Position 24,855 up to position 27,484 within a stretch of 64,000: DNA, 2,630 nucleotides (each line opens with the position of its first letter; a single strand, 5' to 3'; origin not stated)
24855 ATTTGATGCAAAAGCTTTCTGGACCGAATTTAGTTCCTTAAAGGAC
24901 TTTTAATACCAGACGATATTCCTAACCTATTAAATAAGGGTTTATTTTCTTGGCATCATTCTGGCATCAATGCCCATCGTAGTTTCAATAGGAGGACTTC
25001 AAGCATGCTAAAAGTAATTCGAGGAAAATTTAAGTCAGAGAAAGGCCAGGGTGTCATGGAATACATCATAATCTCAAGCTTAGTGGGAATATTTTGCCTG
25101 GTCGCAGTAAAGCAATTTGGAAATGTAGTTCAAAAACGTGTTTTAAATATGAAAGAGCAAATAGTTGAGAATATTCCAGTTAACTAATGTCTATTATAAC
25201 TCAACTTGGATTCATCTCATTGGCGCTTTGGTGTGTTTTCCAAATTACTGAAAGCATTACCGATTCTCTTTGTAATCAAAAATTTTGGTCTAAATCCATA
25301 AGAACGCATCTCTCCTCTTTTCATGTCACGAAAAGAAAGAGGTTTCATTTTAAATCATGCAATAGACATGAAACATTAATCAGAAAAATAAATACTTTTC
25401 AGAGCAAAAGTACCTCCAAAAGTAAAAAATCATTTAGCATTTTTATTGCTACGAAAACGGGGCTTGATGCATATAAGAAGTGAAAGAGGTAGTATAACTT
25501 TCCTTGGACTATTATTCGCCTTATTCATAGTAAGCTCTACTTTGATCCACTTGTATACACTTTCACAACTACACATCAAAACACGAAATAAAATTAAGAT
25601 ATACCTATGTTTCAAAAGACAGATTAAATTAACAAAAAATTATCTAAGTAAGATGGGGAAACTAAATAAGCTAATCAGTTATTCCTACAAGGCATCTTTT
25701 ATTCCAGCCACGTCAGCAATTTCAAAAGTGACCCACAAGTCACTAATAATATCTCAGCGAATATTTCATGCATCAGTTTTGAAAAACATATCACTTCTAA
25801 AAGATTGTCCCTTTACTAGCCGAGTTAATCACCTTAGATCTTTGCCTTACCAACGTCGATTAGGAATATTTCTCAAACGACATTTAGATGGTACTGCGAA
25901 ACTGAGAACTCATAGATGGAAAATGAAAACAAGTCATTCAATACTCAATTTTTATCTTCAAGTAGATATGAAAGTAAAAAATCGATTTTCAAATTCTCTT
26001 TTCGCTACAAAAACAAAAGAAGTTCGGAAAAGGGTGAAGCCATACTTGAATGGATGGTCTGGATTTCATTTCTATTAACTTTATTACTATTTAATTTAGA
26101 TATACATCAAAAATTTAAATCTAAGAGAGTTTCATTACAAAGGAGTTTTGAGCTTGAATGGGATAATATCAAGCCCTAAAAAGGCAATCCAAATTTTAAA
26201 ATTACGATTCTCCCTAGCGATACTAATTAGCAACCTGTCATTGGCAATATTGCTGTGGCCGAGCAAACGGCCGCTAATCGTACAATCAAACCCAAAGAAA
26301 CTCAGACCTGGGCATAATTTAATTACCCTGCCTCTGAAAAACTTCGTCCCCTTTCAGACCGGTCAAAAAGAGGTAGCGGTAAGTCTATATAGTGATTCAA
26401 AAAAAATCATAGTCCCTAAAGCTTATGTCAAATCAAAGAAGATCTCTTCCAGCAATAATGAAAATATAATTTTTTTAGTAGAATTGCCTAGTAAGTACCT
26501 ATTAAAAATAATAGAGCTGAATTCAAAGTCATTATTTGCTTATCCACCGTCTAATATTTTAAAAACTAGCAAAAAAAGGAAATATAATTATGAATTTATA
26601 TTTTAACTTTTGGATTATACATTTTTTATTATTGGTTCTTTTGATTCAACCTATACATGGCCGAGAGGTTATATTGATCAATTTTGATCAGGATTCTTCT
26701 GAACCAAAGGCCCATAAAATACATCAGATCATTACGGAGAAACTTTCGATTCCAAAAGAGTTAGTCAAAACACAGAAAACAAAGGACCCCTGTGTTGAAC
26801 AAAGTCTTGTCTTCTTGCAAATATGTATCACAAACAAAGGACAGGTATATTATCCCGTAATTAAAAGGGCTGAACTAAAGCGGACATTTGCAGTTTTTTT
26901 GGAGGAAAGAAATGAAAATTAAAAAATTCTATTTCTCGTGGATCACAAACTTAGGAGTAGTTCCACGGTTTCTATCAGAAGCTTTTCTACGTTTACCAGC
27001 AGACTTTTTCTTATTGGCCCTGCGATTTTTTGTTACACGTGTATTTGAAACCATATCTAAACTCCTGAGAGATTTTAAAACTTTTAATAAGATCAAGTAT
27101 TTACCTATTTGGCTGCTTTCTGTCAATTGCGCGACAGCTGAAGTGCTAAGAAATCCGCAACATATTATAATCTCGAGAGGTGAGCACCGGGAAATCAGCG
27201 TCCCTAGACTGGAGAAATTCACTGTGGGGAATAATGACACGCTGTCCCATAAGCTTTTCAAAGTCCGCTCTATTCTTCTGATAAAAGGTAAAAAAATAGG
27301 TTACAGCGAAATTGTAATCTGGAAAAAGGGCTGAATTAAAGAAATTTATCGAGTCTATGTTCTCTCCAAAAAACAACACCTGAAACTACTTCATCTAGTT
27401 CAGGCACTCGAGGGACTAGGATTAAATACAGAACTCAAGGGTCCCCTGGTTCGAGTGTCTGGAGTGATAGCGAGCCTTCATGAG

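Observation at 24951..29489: Compact AT-rich Flp/Tad-like pilus operon with family-less members and missing core components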

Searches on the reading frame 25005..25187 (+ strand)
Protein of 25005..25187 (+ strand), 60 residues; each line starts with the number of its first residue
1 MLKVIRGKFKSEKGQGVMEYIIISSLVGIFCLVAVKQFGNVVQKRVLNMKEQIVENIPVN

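Call 3: search_protein_families(library=pfam, max_evalue=1, proteins=[window:25005-25187:+])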
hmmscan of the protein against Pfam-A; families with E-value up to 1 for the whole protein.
window:25005-25187:+ (60 aa): 1 family
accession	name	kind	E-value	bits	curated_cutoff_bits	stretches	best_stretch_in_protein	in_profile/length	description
PF08602.15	Mgr1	-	0.048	12.9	25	1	12-55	53-96/377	Mgr1-like, i-AAA protease complex subunit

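Call 7: search_protein_families(library=ncbifam, max_evalue=1, proteins=[window:25005-25187:+])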
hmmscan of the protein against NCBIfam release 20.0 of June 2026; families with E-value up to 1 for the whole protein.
window:25005-25187:+ (60 aa): 0 families

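Call 79: search_protein_families(library=pfam, alignment_id=A9, max_evalue=0.05)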
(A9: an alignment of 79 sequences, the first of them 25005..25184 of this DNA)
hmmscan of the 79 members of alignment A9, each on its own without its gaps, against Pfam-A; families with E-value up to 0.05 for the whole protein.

A. member 1, window:25005-25184:+ (60 aa): 1 family
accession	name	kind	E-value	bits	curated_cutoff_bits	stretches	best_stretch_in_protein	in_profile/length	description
PF08602.15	Mgr1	-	0.048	12.9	25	1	12-55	53-96/377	Mgr1-like, i-AAA protease complex subunit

B. families by the number of members that match (of 79 scanned): 21 families
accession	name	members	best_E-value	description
PF04964.19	Flp_Fap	4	6.9e-05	Flp/Fap pilin component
PF00430.23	ATP-synt_B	3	0.0098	ATP synthase B/B' CF(0)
PF08602.15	Mgr1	2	0.016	Mgr1-like, i-AAA protease complex subunit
PF20811.2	PARG_cat_N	2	0.03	Poly (ADP-ribose) glycohydrolase (PARG), helical domain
PF01803.21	LIM_bind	1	0.0012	LIM-domain binding protein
PF15883.10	DUF4736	1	0.0055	Domain of unknown function (DUF4736)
PF15570.11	Imm43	1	0.0055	Immunity protein 43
PF12925.12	APP_E2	1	0.006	E2 domain of amyloid precursor protein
PF03761.21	DUF316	1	0.0085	Nematode trypsin-6-like family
PF16771.11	RTT107_BRCT_6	1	0.0088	Regulator of Ty1 transposition protein 107 BRCT domain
PF17130.9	Peptidase_M99_m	1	0.011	beta-barrel domain of carboxypeptidase M99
PF00646.38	F-box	1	0.024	F-box domain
PF01445.23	SH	1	0.03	Viral small hydrophobic protein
PF06279.16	DUF1033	1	0.031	Protein of unknown function (DUF1033)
PF04272.19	Phospholamban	1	0.034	Phospholamban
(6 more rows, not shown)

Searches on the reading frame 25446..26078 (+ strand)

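Call 3: search_protein_families(library=pfam, max_evalue=1, proteins=[window:25446-26078:+])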
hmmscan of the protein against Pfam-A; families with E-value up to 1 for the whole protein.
window:25446-26078:+ (210 aa): 1 family
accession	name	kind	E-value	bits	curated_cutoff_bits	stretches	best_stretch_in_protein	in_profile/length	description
PF22877.3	RRM_Thc1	-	0.12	12.8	23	1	27-77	13-66/75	Thc1, RRM domain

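Call 7: search_protein_families(library=ncbifam, max_evalue=1, proteins=[window:25446-26078:+])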
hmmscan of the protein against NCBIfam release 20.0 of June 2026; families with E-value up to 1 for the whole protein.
window:25446-26078:+ (210 aa): 0 families

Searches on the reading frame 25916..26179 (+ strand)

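Call 3: search_protein_families(library=pfam, max_evalue=1, proteins=[window:25916-26179:+])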
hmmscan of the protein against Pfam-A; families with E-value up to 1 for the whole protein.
window:25916-26179:+ (87 aa): 1 family
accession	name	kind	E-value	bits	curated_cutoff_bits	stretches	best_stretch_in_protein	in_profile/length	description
PF18510.6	NUC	-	0.044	14.8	25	1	4-49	20-63/162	Nuclease domain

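Call 7: search_protein_families(library=ncbifam, max_evalue=1, proteins=[window:25916-26179:+])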
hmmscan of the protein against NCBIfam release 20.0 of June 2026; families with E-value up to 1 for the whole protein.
window:25916-26179:+ (87 aa): 1 family
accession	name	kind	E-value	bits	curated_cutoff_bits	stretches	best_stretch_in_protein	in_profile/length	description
NF038277.1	accessory_MacP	equivalog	0.033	14.6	45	1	14-59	48-93/98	cell wall synthase accessory phosphoprotein MacP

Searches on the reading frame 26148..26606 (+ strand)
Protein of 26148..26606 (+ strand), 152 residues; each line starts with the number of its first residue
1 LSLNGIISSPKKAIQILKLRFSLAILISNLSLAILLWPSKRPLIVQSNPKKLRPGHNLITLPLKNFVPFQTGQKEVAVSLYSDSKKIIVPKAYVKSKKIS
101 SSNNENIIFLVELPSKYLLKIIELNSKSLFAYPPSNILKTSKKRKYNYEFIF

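Call 3: search_protein_families(library=pfam, max_evalue=1, proteins=[window:26148-26606:+])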
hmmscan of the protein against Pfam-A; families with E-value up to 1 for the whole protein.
window:26148-26606:+ (152 aa): 0 families

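Call 7: search_protein_families(library=ncbifam, max_evalue=1, proteins=[window:26148-26606:+])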
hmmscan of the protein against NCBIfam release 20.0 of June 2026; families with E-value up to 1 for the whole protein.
window:26148-26606:+ (152 aa): 0 families

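Call 80: list_cluster_members(proteins=[L002:7653-8132:+, L003:7724-8206:+, L004:7678-8172:+, L005:2641-3120:+, L167:3696-4193:+, L168:3669-4172:+, L169:3750-4190:+, L170:3782-4234:+, window:26148-26603:+, window:26154-26603:+])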
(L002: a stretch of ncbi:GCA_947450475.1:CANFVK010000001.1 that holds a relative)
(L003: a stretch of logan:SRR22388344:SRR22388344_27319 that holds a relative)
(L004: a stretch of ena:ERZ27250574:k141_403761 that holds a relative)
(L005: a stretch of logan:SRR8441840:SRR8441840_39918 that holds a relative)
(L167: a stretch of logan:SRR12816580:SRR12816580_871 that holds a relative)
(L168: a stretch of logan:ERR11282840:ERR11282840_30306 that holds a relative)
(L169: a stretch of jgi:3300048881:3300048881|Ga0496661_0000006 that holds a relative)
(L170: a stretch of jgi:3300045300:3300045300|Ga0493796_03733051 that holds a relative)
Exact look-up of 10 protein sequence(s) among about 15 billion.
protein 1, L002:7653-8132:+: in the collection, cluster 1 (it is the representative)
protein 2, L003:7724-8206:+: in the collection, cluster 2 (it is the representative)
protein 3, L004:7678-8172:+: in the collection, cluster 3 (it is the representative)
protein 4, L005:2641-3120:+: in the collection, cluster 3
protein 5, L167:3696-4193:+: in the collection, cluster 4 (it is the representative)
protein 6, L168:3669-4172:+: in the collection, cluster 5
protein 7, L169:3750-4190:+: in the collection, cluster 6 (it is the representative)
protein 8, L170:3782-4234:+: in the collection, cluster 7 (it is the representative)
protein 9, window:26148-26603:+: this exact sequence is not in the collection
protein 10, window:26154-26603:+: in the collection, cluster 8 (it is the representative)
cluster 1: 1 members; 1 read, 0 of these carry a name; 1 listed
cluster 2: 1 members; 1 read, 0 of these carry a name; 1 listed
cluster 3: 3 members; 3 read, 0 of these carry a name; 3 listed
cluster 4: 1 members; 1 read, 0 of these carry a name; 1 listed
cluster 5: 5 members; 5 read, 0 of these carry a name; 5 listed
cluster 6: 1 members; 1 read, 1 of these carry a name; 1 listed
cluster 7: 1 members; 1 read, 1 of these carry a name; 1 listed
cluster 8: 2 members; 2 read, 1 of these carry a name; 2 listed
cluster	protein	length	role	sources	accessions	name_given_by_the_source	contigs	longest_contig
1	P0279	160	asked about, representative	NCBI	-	-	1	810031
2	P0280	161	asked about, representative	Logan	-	-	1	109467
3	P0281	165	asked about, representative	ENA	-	-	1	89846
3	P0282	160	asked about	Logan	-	-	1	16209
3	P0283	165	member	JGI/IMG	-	-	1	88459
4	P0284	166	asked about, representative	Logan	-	-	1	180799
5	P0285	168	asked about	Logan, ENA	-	-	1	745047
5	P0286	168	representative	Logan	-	-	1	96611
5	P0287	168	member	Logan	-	-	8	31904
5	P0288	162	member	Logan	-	-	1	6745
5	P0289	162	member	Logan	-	-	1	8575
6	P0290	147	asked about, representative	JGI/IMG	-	hypothetical protein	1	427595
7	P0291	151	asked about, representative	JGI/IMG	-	hypothetical protein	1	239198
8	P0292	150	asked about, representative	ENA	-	-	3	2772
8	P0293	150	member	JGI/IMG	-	hypothetical protein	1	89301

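Call 85: predict_structure(alignment_id=A10)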
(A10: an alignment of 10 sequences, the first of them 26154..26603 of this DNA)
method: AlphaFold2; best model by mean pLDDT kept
length: 150 residues; sequences in the alignment: 10
mean_pLDDT: 75.6   pTM: 0.51
mean pLDDT of the five models: 75.6, 73.9, 73.9, 73.1, 72.1
residues with pLDDT >= 90: 30; 70-90: 68; 50-70: 40; < 50: 12
segments of 3 or more residues with pLDDT < 50: 136-143
pLDDT, mean of each block of 10 residues (from residue 1): 59 85 93 73 59 89 75 88 89 69 74 90 81 55 54
secondary structure, 60 per line:
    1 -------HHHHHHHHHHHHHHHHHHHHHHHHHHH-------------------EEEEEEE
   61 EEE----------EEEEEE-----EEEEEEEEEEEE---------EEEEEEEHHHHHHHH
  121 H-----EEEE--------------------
elements in order: H8-34 E54-63 E74-79 E85-96 E106-112 H113-121 E127-130

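Call 88: fold_search(model_id=the predicted structure, library=pdb)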
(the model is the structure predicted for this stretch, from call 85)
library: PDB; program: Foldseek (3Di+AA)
matches with E <= 10: 610; with E <= 0.001: 0
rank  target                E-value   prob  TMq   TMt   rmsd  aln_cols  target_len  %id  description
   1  9gzr_A                1.7e-02  1.00  0.35  0.29   6.6        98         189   11  Tad pilus alignment complex protein RcpC (released 2025-05-21)
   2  9gzr_B                2.8e-02  0.99  0.34  0.26   6.4       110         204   11  Tad pilus alignment complex protein RcpC (released 2025-05-21)
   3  5jon_A                5.4e-01  0.05  0.11  0.05  12.8        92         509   10  Crystal structure of the unliganded form of HCN2 CNBD (released 2016-11-30)
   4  1vf7_F                5.8e-01  0.54  0.24  0.16   3.7        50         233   14  Crystal structure of the membrane fusion protein, MexA of the multidrug transporter (released 2004-05-25)
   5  7ahm_C                5.8e-01  0.09  0.14  0.13  11.7        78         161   13  Low-resolution structure of the K+/H+ antiporter subunit KhtT in complex with c-di-AMP (released 2021-03-31)
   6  2f1m_D                6.1e-01  0.33  0.25  0.18   5.5        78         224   12  Conformational flexibility in the multidrug efflux system protein AcrA (released 2006-03-21)
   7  2f1m_C                6.9e-01  0.33  0.25  0.17   5.3        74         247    9  Conformational flexibility in the multidrug efflux system protein AcrA (released 2006-03-21)
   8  9tg4_E                6.9e-01  0.33  0.22  0.11   5.9        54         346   17  Structure of the YbjP lipoprotein bound to the AcrABZ-TolC efflux pump (released 2026-04-08)
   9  9c1m_Q                6.9e-01  0.21  0.21  0.07   6.4        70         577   14  HerA-DUF assembly 1 (released 2025-06-04)
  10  8fed_A                7.3e-01  0.20  0.26  0.12  14.8       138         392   14  Structure of Mce1-LucB complex from Mycobacterium smegmatis (Map1) (released 2023-02-22)
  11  1o7d_C                7.3e-01  0.10  0.17  0.17  23.4       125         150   15  The structure of the bovine lysosomal a-mannosidase suggests a novel mechanism for low pH activation (released 2003-03-20)
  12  7ahm_A                9.7e-01  0.13  0.19  0.18  10.9        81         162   10  Low-resolution structure of the K+/H+ antiporter subunit KhtT in complex with c-di-AMP (released 2021-03-31)
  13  3hax_A                9.7e-01  0.08  0.20  0.12   9.6        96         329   10  Crystal structure of a substrate-bound Gar1-minus H/ACA RNP from Pyrococcus furiosus (released 2009-06-23)
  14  6qe3                  1.1e+00  0.28  0.28  0.16   8.0       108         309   17  Re-refinement of 6ESR human IBA57 at 1.75 A resolution (released 2019-03-13)
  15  2ey4_B                1.1e+00  0.07  0.18  0.11  10.2        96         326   11  Crystal Structure of a Cbf5-Nop10-Gar1 Complex (released 2006-01-24)
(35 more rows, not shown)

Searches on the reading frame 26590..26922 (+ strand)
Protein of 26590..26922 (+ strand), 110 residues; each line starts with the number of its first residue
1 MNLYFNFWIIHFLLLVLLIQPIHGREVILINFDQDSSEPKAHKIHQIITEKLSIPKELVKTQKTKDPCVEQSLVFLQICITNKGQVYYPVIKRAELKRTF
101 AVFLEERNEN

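Call 3: search_protein_families(library=pfam, max_evalue=1, proteins=[window:26590-26922:+])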
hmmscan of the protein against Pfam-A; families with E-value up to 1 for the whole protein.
window:26590-26922:+ (110 aa): 0 families

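Call 7: search_protein_families(library=ncbifam, max_evalue=1, proteins=[window:26590-26922:+])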
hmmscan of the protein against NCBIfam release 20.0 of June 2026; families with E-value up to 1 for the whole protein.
window:26590-26922:+ (110 aa): 1 family
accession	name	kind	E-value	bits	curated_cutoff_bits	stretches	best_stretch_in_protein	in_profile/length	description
TIGR02028.1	ChlP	equivalog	0.03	13.1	505.3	1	24-97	23-96/398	geranylgeranyl reductase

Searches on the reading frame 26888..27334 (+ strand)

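Call 3: search_protein_families(library=pfam, max_evalue=1, proteins=[window:26888-27334:+])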
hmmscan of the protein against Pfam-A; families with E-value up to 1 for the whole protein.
window:26888-27334:+ (148 aa): 2 families
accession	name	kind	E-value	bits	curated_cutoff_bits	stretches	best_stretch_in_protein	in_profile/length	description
PF00685.33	Sulfotransfer_1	-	0.074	12.9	22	1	49-103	57-113/255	Sulfotransferase domain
PF13629.12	T2SS-T3SS_pil_N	-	0.094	12.9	23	1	96-147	8-59/72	Pilus formation protein N terminal region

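Call 7: search_protein_families(library=ncbifam, max_evalue=1, proteins=[window:26888-27331:+])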
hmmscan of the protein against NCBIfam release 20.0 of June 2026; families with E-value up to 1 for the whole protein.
window:26888-27331:+ (148 aa): 0 families
